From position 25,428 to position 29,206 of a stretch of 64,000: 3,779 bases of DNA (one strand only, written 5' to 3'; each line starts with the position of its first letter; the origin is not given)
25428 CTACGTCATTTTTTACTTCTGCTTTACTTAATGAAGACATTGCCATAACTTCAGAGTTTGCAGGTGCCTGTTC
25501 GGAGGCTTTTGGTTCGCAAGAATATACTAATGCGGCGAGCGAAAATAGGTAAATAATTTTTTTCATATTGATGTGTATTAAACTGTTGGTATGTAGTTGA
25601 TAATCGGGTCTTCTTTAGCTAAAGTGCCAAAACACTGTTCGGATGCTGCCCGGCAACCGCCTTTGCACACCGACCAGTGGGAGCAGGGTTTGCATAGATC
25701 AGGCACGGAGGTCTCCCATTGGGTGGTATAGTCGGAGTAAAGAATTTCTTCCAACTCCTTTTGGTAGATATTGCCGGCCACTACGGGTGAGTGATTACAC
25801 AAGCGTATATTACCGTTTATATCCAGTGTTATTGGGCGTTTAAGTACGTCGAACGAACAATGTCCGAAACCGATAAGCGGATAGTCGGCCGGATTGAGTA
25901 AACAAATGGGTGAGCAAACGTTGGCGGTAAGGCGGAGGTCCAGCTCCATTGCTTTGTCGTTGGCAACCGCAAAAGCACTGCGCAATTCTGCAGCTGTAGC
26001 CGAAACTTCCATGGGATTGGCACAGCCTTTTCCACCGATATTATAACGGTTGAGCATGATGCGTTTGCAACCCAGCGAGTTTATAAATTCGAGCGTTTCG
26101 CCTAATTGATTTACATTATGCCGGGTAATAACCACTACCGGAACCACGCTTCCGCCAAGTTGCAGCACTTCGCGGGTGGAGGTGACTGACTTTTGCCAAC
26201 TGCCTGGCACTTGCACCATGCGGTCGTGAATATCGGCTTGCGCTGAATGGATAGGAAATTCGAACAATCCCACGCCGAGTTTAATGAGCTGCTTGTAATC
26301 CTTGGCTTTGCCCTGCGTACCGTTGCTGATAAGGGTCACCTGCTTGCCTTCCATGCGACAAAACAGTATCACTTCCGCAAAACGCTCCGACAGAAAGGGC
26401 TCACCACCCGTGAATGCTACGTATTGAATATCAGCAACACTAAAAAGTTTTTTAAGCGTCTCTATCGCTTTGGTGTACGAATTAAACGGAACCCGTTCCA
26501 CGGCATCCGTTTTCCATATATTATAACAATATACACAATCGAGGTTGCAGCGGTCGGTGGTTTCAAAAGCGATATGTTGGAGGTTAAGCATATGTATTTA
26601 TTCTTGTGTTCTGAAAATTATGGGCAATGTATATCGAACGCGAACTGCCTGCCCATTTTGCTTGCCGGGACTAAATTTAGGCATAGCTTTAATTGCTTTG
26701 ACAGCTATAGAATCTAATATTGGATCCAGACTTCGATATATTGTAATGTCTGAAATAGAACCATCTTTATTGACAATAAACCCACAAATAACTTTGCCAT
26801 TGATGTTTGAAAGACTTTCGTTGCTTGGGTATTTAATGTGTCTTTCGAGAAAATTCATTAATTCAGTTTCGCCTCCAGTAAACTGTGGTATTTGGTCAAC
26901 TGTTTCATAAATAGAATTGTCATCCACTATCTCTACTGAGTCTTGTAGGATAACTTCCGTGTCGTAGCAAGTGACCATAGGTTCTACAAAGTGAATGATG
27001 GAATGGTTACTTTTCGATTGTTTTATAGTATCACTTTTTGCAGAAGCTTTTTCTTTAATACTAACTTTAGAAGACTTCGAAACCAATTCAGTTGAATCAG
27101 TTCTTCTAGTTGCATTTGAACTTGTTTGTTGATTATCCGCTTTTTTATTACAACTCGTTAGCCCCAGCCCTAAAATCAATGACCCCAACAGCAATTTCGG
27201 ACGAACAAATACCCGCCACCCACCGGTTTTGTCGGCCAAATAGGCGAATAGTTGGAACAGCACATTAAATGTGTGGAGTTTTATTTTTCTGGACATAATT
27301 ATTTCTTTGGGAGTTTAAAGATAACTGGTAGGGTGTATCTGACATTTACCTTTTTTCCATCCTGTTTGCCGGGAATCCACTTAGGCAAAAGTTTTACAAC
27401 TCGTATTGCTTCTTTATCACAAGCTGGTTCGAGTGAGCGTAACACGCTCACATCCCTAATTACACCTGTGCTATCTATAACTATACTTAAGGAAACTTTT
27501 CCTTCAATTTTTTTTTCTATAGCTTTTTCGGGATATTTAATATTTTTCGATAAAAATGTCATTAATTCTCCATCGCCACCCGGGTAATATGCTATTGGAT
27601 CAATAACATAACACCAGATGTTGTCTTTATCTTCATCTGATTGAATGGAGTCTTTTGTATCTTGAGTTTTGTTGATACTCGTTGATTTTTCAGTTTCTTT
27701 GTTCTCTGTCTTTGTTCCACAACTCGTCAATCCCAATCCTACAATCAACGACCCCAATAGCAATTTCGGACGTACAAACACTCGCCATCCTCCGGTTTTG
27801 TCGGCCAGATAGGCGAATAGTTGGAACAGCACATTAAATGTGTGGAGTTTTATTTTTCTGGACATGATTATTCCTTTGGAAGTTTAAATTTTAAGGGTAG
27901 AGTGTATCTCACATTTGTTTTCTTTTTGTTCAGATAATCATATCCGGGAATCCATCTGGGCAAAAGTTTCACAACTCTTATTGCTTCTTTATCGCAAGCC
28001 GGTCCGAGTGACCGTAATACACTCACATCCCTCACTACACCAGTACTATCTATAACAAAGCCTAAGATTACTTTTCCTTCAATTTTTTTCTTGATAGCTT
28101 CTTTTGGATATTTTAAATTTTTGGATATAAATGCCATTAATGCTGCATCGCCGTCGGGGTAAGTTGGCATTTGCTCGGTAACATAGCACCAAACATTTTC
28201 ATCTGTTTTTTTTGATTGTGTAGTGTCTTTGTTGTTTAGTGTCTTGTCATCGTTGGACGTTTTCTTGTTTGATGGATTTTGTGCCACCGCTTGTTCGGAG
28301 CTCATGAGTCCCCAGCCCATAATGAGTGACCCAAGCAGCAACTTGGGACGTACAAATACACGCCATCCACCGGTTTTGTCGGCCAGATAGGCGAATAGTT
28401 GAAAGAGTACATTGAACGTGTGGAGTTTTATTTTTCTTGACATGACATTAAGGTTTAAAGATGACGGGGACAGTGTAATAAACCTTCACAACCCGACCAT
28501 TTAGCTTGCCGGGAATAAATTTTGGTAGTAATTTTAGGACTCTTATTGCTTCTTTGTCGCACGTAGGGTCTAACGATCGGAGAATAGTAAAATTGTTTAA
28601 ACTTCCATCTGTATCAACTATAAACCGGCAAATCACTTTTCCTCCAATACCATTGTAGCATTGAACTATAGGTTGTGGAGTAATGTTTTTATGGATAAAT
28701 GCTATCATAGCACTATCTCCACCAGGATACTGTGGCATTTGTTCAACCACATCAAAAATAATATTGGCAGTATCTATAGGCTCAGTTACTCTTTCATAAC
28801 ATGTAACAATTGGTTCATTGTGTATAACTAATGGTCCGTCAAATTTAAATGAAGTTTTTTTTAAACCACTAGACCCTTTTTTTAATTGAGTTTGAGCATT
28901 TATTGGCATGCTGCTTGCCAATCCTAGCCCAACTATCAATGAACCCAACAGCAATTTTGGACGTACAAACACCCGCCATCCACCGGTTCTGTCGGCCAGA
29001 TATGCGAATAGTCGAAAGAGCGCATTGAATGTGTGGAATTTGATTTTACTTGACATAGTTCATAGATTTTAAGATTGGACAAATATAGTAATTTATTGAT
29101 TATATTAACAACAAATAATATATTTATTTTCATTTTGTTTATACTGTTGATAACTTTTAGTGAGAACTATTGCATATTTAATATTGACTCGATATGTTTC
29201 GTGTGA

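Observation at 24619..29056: Operon of four tandem TonB_C-domain paralogs + radical SAM/SPASM enzyme + DUF4349 protein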

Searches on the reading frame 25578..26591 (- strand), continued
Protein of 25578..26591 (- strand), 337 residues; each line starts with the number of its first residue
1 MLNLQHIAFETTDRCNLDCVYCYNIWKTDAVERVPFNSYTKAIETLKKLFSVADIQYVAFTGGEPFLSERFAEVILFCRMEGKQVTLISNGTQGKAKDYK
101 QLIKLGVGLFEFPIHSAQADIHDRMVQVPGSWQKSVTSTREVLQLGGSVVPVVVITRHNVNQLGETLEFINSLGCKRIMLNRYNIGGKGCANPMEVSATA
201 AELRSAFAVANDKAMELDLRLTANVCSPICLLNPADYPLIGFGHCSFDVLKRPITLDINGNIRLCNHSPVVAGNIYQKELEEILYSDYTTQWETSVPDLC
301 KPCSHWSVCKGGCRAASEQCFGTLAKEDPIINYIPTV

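Call 45: fold_search(model_id=the predicted structure, library=pdb)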
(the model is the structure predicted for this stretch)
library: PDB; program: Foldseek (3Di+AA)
matches with E <= 10: 1895; with E <= 0.001: 260
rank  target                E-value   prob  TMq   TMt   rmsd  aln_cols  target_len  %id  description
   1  5v1t_A                5.3e-14  1.00  0.72  0.57   4.9       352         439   15  Crystal structure of Streptococcus suis SuiB bound to precursor peptide SuiA (released 2017-08-30)
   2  5v1s_A                1.3e-13  1.00  0.69  0.56   5.2       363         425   14  Crystal structure of Streptococcus suis SuiB bound to S-adenosylmethionine (released 2017-08-30)
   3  5v1q_A                2.1e-13  1.00  0.73  0.59   5.0       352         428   15  Crystal structure of Streptococcus suis SuiB (released 2017-08-30)
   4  4k36_A                5.4e-13  1.00  0.72  0.65   5.0       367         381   16  His6 tagged anSMEcpe with bound AdoMet (released 2013-05-08)
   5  6c8v                  9.2e-13  1.00  0.65  0.69   4.9       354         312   15  X-ray structure of PqqE from Methylobacterium extorquens (released 2018-02-14)
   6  5v1q_B                9.2e-13  1.00  0.69  0.54   5.1       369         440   14  Crystal structure of Streptococcus suis SuiB (released 2017-08-30)
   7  6q2q_B                9.7e-13  1.00  0.62  0.72   4.2       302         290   16  Crystal structure of mouse viperin bound to uridine triphosphate and S-adenosylhomocysteine (released 2020-01-22)
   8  6q2p_A                1.0e-12  1.00  0.62  0.70   4.5       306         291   15  Crystal structure of mouse viperin bound to cytidine triphosphate and S-adenosylhomocysteine (released 2020-01-22)
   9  4k37_A                1.0e-12  1.00  0.74  0.69   4.9       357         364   16  Native anSMEcpe with bound AdoMet (released 2013-05-08)
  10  6q2p_B                1.1e-12  1.00  0.62  0.70   4.6       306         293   14  Crystal structure of mouse viperin bound to cytidine triphosphate and S-adenosylhomocysteine (released 2020-01-22)
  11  4k38_A                1.6e-12  1.00  0.73  0.67   5.0       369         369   16  Native anSMEcpe with bound AdoMet and Kp18Cys peptide (released 2013-05-08)
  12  6efn                  2.0e-12  1.00  0.68  0.61   4.1       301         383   16  Structure of a RiPP maturase, SkfB (released 2018-10-24)
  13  4k37_B                2.9e-12  1.00  0.73  0.68   4.2       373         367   16  Native anSMEcpe with bound AdoMet (released 2013-05-08)
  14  4k36_B                2.9e-12  1.00  0.70  0.65   5.2       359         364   16  His6 tagged anSMEcpe with bound AdoMet (released 2013-05-08)
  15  6q2q_A                3.3e-12  1.00  0.62  0.71   4.5       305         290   14  Crystal structure of mouse viperin bound to uridine triphosphate and S-adenosylhomocysteine (released 2020-01-22)
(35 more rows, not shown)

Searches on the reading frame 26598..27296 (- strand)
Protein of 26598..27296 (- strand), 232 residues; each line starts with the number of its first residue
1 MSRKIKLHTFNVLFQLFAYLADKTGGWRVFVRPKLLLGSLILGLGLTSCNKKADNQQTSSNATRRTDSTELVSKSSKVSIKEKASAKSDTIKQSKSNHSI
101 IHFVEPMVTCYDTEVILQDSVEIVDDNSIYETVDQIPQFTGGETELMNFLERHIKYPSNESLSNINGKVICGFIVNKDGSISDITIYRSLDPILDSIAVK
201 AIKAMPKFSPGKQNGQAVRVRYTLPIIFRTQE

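Call 3: search_protein_families(library=ncbifam, proteins=[window:26598-27296:-], max_evalue=0.01)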
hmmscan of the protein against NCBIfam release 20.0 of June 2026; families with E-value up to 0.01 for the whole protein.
window:26598-27296:- (232 aa): 2 families
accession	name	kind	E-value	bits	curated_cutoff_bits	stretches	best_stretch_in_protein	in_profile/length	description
TIGR01352.1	tonB_Cterm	subfamily_domain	4.8e-09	36.4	27.1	1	155-230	2-75/76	TonB family protein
NF038079.1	TonB_sider_MxcH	equivalog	5.4e-05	21.5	925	1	153-231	9-86/792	TonB-dependent siderophore myxochelin receptor MxcH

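Call 4: search_protein_families(library=pfam, proteins=[window:26598-27296:-], max_evalue=0.01)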
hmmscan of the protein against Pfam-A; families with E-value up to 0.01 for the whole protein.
window:26598-27296:- (232 aa): 1 family
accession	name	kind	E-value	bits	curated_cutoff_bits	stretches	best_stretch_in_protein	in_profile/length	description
PF03544.19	TonB_C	-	3.8e-17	63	24.6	1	153-229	2-78/79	Gram-negative bacterial TonB protein C-terminal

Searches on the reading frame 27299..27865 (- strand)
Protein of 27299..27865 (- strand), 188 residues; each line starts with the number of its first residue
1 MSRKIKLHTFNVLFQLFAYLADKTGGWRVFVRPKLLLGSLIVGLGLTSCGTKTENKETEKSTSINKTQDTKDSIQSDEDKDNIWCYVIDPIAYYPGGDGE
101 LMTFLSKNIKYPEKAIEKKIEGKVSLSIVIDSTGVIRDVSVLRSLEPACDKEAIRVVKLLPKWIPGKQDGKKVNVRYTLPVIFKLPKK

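Call 3: search_protein_families(library=ncbifam, proteins=[window:27299-27865:-], max_evalue=0.01)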
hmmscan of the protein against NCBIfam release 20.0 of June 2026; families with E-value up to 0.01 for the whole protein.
window:27299-27865:- (188 aa): 5 families
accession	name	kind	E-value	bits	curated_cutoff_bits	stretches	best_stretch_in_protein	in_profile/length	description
TIGR01352.1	tonB_Cterm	subfamily_domain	1.8e-12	47.4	27.1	1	110-185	2-75/76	TonB family protein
NF038079.1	TonB_sider_MxcH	equivalog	2.8e-09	35.6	925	1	107-187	8-87/792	TonB-dependent siderophore myxochelin receptor MxcH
NF047760.1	LIC10042_TonB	equivalog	0.00011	22.3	100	1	106-145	82-121/156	LIC_10042 family TonB-like protein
NF041193.1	lipo_SP0191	subfamily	0.0037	17.3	75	1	34-81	3-50/190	SP0191 family lipoprotein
NF008084.0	PRK10819.1-5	equivalog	0.0038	17.1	315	1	109-148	171-209/249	TonB system transport protein TonB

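Call 4: search_protein_families(library=pfam, proteins=[window:27299-27865:-], max_evalue=0.01)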
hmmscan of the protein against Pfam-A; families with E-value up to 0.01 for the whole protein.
window:27299-27865:- (188 aa): 1 family
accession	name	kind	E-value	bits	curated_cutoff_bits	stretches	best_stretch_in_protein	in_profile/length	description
PF03544.19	TonB_C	-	7.2e-21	74.9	24.6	1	108-185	2-79/79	Gram-negative bacterial TonB protein C-terminal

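Call 42: search_protein_families(library=pfam, alignment_id=A6, max_evalue=0.001)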
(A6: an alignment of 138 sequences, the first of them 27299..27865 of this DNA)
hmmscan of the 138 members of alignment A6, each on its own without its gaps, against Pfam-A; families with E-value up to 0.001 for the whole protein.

A. member 1, window:27299-27865:- (188 aa): 1 family
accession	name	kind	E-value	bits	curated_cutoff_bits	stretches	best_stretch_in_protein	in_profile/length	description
PF03544.19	TonB_C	-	7.2e-21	74.9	24.6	1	108-185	2-79/79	Gram-negative bacterial TonB protein C-terminal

B. families by the number of members that match (of 138 scanned): 11 families
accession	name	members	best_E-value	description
PF03544.19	TonB_C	50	4.5e-38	Gram-negative bacterial TonB protein C-terminal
PF13715.12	CarbopepD_reg_2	10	1.5e-32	CarboxypepD_reg-like domain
PF13620.12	CarboxypepD_reg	10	2.3e-22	Carboxypeptidase regulatory-like domain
PF25020.1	TTR_TEN1-4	3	1.1e-07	Teneurin TTR-like domain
PF15976.11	CooC_C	2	0.00011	CS1-pili formation C-terminal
PF20598.4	DUF6795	1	9.4e-06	Domain of unknown function (DUF6795)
PF02369.22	Big_1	1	1.2e-05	Bacterial Ig-like domain (group 1)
PF18962.6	Por_Secre_tail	1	3.7e-05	Secretion system C-terminal sorting domain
PF07495.19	Y_Y_Y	1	0.00057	Y_Y_Y domain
PF16371.11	MetallophosN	1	0.0007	N terminal of Calcineurin-like phosphoesterase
PF09608.15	Alph_Pro_TM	1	0.00081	Putative transmembrane protein (Alph_Pro_TM)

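Call 55: find_homologous_proteins(query=window:27299-27865:-, max_evalue=1e-10)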
Query window:27299-27865:- (188 aa): 536 proteins with E <= 1e-10 among 666 candidates; the best 120 are listed.
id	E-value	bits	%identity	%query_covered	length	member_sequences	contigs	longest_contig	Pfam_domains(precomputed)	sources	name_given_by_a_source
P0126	1.8e-111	388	94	100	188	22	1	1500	PF03544.20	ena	-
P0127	1.2e-82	294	73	100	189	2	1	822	PF03544.20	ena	-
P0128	1.9e-82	293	69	100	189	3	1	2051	PF03544.20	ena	-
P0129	2.4e-82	293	70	100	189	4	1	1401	PF03544.20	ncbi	-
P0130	3.0e-82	292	72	100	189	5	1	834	PF03544.20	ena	-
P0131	4.9e-82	292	70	100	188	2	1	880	PF03544.20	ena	-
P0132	6.2e-80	285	68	100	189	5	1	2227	PF03544.20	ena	-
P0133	2.3e-79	283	67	100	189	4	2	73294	PF03544.20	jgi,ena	-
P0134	4.3e-79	282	69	100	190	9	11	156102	PF03544.20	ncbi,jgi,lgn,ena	jgi:protein TonB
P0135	9.7e-77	274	68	100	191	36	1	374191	PF03544.20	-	-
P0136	8.9e-74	265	66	100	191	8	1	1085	PF03544.20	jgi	-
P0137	1.8e-72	261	65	100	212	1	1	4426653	PF03544.20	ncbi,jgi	jgi:TonB family protein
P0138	5.4e-72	259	51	99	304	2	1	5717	PF03544.20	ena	-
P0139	3.7e-71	256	45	98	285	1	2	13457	PF03544.20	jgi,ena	-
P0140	4.2e-70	253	63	100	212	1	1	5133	PF03544.20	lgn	-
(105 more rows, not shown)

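Call 65: predict_structure(alignment_id=A8)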
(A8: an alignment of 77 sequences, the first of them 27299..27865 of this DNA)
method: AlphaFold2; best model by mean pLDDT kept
length: 188 residues; sequences in the alignment: 77
mean_pLDDT: 71.5   pTM: 0.49
mean pLDDT of the five models: 71.5, 71.0, 69.9, 69.4, 68.3
residues with pLDDT >= 90: 78; 70-90: 33; 50-70: 31; < 50: 46
segments of 3 or more residues with pLDDT < 50: 45-89
pLDDT, mean of each block of 10 residues (from residue 1): 67 83 62 53 45 30 32 35 39 83 93 92 95 94 95 96 89 92 85
secondary structure, 60 per line:
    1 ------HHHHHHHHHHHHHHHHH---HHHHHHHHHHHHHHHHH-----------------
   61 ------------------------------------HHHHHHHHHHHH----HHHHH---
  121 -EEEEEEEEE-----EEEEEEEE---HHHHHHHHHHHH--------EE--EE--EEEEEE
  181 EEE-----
elements in order: H7-23 H27-43 H97-108 H113-117 E122-130 E136-143 H147-158 E175-183

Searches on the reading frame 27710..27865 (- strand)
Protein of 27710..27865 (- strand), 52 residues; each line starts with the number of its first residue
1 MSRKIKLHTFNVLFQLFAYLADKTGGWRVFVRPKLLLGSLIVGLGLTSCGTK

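Call 32: find_homologous_proteins(query=A4, max_evalue=0.001)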
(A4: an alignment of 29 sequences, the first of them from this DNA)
Query A4 (29 sequences) (52 aa, profile of the alignment): 5 proteins with E <= 0.001 among 323 candidates.
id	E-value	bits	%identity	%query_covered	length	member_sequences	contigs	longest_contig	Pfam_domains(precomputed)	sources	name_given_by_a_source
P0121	1.5e-16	78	80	98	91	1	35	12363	-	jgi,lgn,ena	jgi:hypothetical protein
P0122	1.5e-16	78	91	83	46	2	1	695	-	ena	-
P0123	3.5e-16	77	78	96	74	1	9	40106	-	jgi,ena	jgi:hypothetical protein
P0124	1.3e-14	72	44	75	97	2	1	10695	-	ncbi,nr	ncbi:MAG: hypothetical protein LBN95_12195 [Prevotellaceae bacterium]|nr:hypothetical protein [Prevo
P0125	1.6e-14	71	38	75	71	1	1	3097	-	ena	-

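Call 49: find_related_loci(query=A7, collection=metagenome_contigs, flank=6000)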
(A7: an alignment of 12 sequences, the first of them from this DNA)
Query A7 (52 aa) in metagenome_contigs; peptide patterns used: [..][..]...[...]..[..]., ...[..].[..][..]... (x = any residue, [..] = any of these).
507 stretches matched a pattern; 94 encode a relative of the query (tblastn E <= 1e-3); the best 80 are kept; 79 distinct loci.
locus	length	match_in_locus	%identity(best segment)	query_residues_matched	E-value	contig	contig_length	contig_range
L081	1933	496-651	100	1-52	2e-33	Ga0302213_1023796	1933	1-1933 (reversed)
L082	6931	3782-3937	96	1-52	4e-32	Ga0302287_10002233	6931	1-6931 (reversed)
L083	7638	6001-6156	96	1-52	4e-32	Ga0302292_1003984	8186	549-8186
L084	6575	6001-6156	96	1-52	4e-32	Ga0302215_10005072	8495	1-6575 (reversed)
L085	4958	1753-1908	96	1-52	4e-32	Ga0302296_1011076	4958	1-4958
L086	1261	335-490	94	1-52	1e-32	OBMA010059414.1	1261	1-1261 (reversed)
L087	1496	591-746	96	1-52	6e-32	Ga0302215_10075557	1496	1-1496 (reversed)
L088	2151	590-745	98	1-52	7e-32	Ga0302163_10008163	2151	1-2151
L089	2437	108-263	96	1-52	9e-32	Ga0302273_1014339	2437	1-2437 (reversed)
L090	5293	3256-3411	98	1-52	6e-32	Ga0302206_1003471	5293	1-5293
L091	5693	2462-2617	98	1-52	6e-32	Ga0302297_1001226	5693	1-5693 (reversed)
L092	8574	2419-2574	94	1-52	7e-32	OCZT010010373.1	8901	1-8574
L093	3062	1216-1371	94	1-52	9e-32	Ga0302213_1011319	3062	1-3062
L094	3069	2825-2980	98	1-52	5e-31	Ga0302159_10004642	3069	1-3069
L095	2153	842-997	92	1-52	5e-31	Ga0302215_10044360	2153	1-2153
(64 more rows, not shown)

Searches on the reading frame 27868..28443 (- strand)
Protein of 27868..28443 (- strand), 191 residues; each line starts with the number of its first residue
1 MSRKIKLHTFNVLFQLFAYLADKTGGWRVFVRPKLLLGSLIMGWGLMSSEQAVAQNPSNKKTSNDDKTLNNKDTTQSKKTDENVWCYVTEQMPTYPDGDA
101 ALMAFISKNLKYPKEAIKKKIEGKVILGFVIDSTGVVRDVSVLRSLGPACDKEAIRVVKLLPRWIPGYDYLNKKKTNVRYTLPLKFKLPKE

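Call 3: search_protein_families(library=ncbifam, proteins=[window:27868-28443:-], max_evalue=0.01)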
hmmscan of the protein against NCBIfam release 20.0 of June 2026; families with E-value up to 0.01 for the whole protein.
window:27868-28443:- (191 aa): 6 families
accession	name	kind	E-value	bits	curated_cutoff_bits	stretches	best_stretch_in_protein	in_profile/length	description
TIGR01352.1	tonB_Cterm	subfamily_domain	1.1e-11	44.9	27.1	1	111-188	2-75/76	TonB family protein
NF038079.1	TonB_sider_MxcH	equivalog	7.6e-07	27.6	925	1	109-190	9-87/792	TonB-dependent siderophore myxochelin receptor MxcH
NF008082.0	PRK10819.1-3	equivalog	0.00053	19.9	265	1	55-145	112-201/242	TonB system transport protein TonB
NF008084.0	PRK10819.1-5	equivalog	0.00063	19.7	315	1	91-144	155-205/249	TonB system transport protein TonB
NF004401.0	PRK05758.2-1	equivalog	0.0028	17.8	116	1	85-146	109-170/178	F0F1 ATP synthase subunit delta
NF033768.1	myxo_SS_tail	domain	0.0095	16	40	0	118-145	28-55/92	AgmX/PglI C-terminal domain-containing protein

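Call 4: search_protein_families(library=pfam, proteins=[window:27868-28443:-], max_evalue=0.01)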
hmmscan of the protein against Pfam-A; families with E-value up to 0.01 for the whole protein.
window:27868-28443:- (191 aa): 1 family
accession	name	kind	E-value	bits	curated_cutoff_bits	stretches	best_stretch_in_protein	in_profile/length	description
PF03544.19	TonB_C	-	3.6e-18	66.2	24.6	1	109-188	2-79/79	Gram-negative bacterial TonB protein C-terminal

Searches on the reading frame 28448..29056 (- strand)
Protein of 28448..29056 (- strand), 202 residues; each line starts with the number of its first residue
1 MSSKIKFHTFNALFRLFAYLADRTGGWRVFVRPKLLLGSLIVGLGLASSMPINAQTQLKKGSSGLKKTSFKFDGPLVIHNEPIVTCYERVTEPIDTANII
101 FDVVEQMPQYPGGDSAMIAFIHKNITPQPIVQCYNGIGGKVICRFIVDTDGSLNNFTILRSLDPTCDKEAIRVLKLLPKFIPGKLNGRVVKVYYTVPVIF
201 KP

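Call 3: search_protein_families(library=ncbifam, proteins=[window:28448-29056:-], max_evalue=0.01)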
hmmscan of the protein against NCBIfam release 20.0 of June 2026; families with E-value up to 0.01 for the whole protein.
window:28448-29056:- (202 aa): 1 family
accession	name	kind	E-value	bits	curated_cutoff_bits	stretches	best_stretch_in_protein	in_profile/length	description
TIGR01352.1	tonB_Cterm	subfamily_domain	8.4e-07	29.2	27.1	1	135-202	10-75/76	TonB family protein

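Call 4: search_protein_families(library=pfam, proteins=[window:28448-29056:-], max_evalue=0.01)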
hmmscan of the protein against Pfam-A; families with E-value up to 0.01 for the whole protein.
window:28448-29056:- (202 aa): 1 family
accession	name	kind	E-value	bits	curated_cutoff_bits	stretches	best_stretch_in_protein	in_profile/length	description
PF03544.19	TonB_C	-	6.4e-13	49.4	24.6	1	135-201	12-78/79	Gram-negative bacterial TonB protein C-terminal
